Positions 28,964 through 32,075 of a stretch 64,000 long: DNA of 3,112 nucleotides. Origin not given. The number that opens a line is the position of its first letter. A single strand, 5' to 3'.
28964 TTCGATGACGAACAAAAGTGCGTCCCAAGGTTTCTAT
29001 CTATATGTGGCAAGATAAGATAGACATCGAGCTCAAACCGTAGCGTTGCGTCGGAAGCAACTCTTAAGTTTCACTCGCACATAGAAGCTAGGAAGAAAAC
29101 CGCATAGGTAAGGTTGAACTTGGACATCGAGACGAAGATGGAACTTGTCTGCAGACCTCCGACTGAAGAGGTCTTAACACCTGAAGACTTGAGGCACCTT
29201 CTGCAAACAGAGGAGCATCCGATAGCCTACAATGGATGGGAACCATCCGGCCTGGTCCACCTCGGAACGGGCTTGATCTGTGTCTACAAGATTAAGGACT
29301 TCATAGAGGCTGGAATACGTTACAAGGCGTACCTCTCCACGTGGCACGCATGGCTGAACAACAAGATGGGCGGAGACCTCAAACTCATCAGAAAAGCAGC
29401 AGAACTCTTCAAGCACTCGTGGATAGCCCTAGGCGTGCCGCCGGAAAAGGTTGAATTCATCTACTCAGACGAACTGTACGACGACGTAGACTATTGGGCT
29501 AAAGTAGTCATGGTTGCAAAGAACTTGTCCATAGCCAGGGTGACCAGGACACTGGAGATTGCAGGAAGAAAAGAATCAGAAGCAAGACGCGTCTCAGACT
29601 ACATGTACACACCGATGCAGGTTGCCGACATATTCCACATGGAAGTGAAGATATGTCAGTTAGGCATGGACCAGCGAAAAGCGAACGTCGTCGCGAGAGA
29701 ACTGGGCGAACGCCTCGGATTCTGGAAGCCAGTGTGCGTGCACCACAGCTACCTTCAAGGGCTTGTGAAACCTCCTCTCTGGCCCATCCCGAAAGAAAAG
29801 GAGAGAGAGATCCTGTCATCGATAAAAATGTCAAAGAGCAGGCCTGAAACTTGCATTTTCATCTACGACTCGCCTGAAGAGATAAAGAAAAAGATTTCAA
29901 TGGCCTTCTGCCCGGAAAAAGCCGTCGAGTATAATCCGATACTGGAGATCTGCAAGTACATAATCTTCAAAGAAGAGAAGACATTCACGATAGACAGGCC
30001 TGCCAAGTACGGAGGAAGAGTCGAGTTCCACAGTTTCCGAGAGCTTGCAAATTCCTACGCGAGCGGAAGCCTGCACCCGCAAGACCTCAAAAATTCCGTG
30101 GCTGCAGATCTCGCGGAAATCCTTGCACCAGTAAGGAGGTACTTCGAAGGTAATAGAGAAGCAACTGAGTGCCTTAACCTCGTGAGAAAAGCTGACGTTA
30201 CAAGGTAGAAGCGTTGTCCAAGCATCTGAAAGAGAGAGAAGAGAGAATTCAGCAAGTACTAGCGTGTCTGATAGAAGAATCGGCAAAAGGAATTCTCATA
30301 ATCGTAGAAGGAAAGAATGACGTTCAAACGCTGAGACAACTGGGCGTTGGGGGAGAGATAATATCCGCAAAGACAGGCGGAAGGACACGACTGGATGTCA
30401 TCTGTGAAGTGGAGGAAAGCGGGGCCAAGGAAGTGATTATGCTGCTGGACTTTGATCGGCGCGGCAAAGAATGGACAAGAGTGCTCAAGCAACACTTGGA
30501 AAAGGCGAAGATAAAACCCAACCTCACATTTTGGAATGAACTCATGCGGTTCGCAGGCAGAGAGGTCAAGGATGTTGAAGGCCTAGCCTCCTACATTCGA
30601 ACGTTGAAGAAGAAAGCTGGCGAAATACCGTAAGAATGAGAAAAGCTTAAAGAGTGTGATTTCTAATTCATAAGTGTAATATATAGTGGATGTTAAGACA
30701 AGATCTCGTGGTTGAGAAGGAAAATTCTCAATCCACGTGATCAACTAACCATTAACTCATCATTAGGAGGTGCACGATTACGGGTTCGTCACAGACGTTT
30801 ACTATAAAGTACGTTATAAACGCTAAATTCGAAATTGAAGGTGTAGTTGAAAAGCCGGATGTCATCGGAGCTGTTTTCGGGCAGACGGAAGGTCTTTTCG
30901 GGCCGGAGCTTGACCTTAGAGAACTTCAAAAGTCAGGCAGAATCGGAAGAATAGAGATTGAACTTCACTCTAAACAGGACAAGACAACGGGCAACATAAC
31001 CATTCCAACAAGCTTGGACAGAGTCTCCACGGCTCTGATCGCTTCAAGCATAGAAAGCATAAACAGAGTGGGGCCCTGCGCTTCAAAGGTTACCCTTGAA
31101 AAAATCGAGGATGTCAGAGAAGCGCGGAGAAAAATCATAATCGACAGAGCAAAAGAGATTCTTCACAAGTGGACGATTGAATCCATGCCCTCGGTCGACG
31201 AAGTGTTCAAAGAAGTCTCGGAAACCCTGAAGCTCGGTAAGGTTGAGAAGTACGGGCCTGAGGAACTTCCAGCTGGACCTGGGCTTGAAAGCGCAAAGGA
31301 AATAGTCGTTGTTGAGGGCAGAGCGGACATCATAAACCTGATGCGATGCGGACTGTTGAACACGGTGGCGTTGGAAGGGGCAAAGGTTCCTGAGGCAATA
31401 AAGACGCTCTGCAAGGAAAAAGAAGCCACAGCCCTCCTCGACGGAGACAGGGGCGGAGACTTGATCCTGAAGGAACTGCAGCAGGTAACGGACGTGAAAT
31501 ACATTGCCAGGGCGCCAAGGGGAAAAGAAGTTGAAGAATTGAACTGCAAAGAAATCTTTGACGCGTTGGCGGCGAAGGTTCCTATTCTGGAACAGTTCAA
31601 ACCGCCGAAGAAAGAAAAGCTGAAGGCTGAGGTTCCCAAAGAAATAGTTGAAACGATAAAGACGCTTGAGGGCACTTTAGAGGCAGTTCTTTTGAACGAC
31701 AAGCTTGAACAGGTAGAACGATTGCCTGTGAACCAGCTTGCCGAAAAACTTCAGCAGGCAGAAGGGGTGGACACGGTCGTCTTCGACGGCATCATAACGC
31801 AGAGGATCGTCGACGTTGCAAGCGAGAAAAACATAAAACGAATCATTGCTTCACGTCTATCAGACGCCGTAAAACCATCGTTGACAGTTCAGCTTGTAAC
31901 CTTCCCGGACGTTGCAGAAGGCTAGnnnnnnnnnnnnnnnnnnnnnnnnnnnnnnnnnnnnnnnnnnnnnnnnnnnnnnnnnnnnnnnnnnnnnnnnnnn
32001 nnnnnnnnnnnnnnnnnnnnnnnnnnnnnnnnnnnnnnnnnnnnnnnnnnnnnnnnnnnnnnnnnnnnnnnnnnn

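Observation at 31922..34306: Family-B DNA polymerase with intact polymerase motifs but apparently lost proofreading residues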

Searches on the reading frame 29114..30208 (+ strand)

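Call 81: search_protein_families(library=ncbifam, proteins=[window:29114-30208:+], max_evalue=0.00001)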
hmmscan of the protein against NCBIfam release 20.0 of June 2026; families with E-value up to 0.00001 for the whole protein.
window:29114-30208:+ (364 aa): 6 families
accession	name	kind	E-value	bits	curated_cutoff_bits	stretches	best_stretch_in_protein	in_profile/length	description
NF006330.0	PRK08560.1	equivalog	2.4e-120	401.7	220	1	4-353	2-337/342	tyrosine--tRNA ligase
TIGR00233.1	trpS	equivalog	2.2e-25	89.7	176.75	1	36-349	3-297/328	tryptophan--tRNA ligase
TIGR00234.1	tyrS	equivalog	5.3e-25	88.4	113.8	1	18-349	16-390/406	tyrosine--tRNA ligase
NF008925.0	PRK12285.1-2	equivalog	1.4e-14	53.9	451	1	38-264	65-276/365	tryptophan--tRNA ligase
NF008927.0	PRK12285.1-4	equivalog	5.4e-11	42.1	478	1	31-267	66-288/385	tryptophan--tRNA ligase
NF008924.0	PRK12285.1-1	equivalog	4.7e-10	39.2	644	1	101-262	138-278/381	tryptophan--tRNA ligase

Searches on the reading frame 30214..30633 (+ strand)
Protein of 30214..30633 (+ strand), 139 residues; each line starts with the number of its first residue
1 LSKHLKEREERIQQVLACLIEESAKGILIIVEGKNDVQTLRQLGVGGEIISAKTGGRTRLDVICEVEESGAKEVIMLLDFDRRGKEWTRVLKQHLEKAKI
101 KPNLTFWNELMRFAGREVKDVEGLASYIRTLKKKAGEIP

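Call 81: search_protein_families(library=ncbifam, proteins=[window:30214-30633:+], max_evalue=0.00001)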
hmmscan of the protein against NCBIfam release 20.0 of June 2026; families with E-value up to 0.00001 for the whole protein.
window:30214-30633:+ (139 aa): 5 families
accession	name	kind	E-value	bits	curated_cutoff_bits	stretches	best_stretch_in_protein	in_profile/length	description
NF003091.0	PRK04017.1-2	equivalog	3.1e-24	85.5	129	1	5-136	14-142/151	hypothetical protein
NF003094.0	PRK04017.1-5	equivalog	3.1e-19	69.3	124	1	7-129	5-124/128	hypothetical protein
NF003093.0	PRK04017.1-4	equivalog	2.8e-17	63.1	160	1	14-134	11-129/138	hypothetical protein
NF003090.0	PRK04017.1-1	equivalog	2e-14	53.4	120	1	11-129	8-119/132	hypothetical protein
NF003092.0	PRK04017.1-3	equivalog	5.8e-14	52.2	193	1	15-132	10-119/125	hypothetical protein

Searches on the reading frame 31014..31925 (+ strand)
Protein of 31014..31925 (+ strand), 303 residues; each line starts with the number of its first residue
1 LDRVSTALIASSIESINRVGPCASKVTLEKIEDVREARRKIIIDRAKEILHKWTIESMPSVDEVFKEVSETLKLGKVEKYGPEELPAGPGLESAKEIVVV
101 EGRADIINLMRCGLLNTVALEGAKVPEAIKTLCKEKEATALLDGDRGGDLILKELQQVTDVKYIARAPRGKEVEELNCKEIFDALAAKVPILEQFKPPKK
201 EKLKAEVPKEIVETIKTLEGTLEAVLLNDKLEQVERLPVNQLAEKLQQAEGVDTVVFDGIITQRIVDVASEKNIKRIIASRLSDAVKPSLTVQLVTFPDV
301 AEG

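Call 81: search_protein_families(library=ncbifam, proteins=[window:31014-31925:+], max_evalue=0.00001)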
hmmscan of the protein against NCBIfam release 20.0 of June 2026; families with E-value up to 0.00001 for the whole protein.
window:31014-31925:+ (303 aa): 2 families
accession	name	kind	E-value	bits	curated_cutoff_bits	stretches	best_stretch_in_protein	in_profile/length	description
NF003108.1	PRK04031.1-1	equivalog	1.2e-99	334.4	300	2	1-199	70-268/419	DNA primase DnaG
TIGR01391.1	dnaG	equivalog_domain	9.4e-07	28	283.6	1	92-187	254-355/414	DNA primase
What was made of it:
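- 31014..31925 (+): Archaeal dnaG (Toprim primase / exosome subunit), convergent with polB3, with the two stop codons overlapping (CTAG). A conserved neighbour that marks PolB3 orthology. NF003108, 334 bits against a cutoff of 300 (call 81).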
